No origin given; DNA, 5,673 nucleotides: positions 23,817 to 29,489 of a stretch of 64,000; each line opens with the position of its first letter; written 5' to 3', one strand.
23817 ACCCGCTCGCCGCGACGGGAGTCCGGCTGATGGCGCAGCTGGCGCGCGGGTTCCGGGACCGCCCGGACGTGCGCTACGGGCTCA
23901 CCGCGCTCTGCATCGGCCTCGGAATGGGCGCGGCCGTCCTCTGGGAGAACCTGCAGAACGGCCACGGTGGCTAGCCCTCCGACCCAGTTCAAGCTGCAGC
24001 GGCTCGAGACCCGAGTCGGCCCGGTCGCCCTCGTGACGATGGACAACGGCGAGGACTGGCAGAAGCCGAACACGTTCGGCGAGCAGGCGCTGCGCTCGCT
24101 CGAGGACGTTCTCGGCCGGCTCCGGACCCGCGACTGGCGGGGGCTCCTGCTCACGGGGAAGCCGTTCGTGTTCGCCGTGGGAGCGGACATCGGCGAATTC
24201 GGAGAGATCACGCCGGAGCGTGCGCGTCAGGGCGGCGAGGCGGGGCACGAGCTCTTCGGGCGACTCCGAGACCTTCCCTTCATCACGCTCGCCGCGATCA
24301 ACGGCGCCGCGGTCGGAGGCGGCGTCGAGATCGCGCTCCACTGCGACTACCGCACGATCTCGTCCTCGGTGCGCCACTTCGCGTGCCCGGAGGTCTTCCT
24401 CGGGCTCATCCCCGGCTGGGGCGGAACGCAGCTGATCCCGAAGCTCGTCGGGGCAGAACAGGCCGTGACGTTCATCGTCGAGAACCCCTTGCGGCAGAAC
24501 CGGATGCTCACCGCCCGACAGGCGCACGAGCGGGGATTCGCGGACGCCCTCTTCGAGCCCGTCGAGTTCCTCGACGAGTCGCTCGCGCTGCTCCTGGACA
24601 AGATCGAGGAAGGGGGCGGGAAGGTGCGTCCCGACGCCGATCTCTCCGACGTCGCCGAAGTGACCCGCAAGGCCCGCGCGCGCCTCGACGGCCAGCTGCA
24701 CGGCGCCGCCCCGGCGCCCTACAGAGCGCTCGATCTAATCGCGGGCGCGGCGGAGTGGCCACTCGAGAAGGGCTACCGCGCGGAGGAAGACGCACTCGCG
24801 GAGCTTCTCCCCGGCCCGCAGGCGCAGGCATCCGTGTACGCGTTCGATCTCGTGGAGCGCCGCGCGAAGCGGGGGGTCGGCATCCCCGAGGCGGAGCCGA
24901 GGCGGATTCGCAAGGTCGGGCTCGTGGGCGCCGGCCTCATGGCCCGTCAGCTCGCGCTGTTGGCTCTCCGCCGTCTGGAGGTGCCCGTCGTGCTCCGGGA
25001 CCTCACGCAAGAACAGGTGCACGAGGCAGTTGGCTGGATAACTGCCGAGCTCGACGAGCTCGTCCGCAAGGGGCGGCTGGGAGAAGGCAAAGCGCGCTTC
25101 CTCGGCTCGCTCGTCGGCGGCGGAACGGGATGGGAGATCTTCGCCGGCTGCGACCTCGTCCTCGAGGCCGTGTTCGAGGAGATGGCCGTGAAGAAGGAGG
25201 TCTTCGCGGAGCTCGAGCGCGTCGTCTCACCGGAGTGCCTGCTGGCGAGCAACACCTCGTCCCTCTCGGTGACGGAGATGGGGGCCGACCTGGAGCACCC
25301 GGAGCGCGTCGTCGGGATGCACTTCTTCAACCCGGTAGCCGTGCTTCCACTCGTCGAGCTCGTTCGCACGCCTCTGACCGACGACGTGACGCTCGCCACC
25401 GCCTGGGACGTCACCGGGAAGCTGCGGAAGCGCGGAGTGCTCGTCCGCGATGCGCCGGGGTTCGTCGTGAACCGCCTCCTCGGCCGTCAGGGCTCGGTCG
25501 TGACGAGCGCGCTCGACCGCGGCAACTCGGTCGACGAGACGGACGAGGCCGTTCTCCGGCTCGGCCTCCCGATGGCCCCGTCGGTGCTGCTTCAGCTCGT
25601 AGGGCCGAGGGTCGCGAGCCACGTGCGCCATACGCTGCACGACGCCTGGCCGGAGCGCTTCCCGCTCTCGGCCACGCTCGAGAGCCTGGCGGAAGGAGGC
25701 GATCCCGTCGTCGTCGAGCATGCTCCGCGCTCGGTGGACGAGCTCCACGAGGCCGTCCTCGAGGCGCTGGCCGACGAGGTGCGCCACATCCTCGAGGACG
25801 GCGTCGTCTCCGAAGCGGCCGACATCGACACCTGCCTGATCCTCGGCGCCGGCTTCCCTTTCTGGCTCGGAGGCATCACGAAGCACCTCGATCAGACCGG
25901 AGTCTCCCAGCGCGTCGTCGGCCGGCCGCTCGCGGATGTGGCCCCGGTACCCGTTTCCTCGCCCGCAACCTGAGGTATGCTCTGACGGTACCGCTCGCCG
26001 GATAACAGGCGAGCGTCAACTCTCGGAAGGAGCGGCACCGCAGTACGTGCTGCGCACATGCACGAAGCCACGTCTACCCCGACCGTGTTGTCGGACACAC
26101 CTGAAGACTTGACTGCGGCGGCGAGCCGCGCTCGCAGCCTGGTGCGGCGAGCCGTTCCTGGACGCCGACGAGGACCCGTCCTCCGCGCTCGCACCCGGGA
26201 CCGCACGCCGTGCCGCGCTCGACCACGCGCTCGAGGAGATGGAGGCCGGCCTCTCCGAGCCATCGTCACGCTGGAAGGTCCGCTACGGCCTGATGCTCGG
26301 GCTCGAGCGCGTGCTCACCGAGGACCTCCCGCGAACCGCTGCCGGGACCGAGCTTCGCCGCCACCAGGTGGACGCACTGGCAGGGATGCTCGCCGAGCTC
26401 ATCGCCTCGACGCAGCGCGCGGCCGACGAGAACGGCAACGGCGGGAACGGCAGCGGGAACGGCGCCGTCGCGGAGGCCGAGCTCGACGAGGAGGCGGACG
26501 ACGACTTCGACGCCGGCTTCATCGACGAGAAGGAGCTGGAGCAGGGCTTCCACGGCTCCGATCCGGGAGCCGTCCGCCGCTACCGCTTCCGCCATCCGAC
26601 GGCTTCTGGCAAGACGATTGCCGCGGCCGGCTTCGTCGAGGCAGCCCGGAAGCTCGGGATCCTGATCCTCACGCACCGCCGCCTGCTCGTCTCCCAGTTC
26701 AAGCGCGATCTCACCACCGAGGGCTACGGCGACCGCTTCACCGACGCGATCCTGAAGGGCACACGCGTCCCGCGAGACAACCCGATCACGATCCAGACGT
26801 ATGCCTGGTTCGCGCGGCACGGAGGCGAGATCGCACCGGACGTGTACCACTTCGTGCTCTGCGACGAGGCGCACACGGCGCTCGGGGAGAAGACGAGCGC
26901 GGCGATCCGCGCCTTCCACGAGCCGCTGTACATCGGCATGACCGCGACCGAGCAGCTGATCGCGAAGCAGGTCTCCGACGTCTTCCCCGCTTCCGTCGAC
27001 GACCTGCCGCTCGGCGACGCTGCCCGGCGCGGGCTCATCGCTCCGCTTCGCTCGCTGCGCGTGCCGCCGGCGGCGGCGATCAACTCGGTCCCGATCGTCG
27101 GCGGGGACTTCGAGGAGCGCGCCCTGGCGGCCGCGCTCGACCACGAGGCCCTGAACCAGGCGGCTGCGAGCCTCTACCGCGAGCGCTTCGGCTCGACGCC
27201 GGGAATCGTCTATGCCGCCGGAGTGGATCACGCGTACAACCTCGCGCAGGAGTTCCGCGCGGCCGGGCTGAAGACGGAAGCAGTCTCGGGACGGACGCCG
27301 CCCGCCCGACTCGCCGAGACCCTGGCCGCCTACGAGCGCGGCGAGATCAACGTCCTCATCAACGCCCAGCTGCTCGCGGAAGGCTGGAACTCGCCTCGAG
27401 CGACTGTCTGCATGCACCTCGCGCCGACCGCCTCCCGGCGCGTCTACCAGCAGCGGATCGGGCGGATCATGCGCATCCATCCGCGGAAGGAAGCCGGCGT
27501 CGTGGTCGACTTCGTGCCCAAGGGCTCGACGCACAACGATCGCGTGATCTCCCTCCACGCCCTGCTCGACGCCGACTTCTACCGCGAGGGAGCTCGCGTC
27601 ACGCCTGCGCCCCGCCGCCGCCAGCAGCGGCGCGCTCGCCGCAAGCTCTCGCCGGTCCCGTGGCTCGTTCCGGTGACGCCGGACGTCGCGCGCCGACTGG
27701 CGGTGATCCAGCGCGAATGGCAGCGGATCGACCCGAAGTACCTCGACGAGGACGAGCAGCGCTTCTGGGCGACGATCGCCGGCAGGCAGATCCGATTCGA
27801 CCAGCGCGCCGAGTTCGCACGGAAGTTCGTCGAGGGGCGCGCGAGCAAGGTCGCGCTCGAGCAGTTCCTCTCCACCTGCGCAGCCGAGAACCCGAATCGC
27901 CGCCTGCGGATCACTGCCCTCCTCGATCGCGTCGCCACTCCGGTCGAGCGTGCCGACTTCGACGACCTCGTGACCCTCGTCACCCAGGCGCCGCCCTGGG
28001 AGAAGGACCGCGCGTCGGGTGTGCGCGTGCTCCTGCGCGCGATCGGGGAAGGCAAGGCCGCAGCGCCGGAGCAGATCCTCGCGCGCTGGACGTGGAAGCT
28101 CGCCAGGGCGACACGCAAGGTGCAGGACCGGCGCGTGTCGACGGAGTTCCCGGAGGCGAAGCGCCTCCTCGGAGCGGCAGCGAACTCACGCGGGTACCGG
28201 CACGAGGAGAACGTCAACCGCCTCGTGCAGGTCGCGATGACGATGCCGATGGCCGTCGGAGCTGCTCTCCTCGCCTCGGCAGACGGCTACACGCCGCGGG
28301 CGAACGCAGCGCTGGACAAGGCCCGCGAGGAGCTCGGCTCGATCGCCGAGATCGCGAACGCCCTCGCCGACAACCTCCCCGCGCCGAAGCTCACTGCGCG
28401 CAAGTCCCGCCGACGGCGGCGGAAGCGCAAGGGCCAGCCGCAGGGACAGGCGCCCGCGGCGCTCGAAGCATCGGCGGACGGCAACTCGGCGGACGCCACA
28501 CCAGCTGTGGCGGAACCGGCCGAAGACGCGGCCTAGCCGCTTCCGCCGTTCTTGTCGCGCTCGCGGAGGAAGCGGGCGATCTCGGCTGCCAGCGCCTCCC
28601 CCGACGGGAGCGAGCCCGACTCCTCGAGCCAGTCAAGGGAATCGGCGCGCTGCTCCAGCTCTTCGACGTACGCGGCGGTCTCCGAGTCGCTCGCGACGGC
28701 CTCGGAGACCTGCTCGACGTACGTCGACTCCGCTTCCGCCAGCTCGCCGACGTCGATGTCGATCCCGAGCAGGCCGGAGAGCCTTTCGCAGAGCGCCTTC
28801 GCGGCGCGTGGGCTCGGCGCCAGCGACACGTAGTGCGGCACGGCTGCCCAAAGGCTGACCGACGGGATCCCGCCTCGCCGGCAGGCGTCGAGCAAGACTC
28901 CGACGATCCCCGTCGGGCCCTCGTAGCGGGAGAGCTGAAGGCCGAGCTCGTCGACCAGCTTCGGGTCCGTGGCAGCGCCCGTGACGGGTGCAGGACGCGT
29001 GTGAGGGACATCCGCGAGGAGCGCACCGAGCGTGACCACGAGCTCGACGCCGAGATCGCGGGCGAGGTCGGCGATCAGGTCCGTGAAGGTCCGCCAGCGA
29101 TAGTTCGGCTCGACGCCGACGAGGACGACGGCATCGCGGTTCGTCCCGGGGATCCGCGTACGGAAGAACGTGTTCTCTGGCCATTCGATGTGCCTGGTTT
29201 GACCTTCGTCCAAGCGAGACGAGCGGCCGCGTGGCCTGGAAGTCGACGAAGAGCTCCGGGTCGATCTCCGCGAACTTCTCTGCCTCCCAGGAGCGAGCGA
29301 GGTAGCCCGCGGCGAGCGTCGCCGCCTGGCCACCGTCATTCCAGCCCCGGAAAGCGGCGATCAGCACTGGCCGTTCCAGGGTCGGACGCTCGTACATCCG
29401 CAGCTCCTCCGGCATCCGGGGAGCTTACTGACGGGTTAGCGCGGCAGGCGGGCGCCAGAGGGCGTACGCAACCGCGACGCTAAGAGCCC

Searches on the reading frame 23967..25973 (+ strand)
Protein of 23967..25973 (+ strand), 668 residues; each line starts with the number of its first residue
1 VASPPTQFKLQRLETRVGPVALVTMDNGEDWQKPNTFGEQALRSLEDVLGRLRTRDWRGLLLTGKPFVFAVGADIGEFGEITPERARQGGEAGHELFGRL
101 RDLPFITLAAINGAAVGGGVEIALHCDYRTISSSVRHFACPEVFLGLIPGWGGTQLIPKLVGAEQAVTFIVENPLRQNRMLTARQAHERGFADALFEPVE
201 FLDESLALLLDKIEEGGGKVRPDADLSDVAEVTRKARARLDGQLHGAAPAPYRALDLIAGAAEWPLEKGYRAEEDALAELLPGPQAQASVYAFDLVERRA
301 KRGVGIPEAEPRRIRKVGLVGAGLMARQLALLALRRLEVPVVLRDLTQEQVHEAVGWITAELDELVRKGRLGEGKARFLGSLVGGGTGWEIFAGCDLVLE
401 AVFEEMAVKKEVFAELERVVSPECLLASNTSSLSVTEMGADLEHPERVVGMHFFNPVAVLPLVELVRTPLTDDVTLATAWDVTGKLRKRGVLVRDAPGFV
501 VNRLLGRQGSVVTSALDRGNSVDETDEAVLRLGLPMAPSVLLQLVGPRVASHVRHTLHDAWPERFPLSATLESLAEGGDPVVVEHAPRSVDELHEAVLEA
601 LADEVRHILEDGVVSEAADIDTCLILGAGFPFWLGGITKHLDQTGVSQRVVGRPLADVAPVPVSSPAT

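Call 41: search_protein_families(library=pfam, proteins=[window:23967-25973:+], max_evalue=0.0001)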
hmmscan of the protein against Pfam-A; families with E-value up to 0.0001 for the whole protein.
window:23967-25973:+ (668 aa): 4 families
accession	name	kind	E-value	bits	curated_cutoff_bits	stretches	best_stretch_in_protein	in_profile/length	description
PF02737.24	3HCDH_N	-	1.2e-49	169.1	22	1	316-495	1-179/180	3-hydroxyacyl-CoA dehydrogenase, NAD binding domain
PF00378.25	ECH_1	-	3.8e-27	95.7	27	1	20-208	6-186/251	Enoyl-CoA hydratase/isomerase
PF00725.27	3HCDH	-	7.9e-13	49.2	22.1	1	498-578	1-84/97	3-hydroxyacyl-CoA dehydrogenase, C-terminal domain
PF16113.10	ECH_2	-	4.5e-09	36.7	27.2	1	41-162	19-144/335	Enoyl-CoA hydratase/isomerase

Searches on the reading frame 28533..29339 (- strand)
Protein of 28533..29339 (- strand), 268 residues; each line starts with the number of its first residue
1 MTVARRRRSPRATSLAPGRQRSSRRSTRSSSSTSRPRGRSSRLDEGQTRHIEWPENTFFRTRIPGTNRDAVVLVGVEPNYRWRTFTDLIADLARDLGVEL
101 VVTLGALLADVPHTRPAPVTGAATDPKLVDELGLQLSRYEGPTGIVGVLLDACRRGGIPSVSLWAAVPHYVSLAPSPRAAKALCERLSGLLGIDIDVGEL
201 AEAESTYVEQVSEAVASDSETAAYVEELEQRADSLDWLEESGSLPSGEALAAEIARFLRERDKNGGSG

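Call 41: search_protein_families(library=pfam, proteins=[window:28533-29339:-], max_evalue=0.0001)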
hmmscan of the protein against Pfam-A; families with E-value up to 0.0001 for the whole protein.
window:28533-29339:- (268 aa): 1 family
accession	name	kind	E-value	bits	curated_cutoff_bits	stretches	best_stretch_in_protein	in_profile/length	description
PF09754.15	PAC2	-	3.6e-47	161.4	25.8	1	40-214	45-214/215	PAC2 family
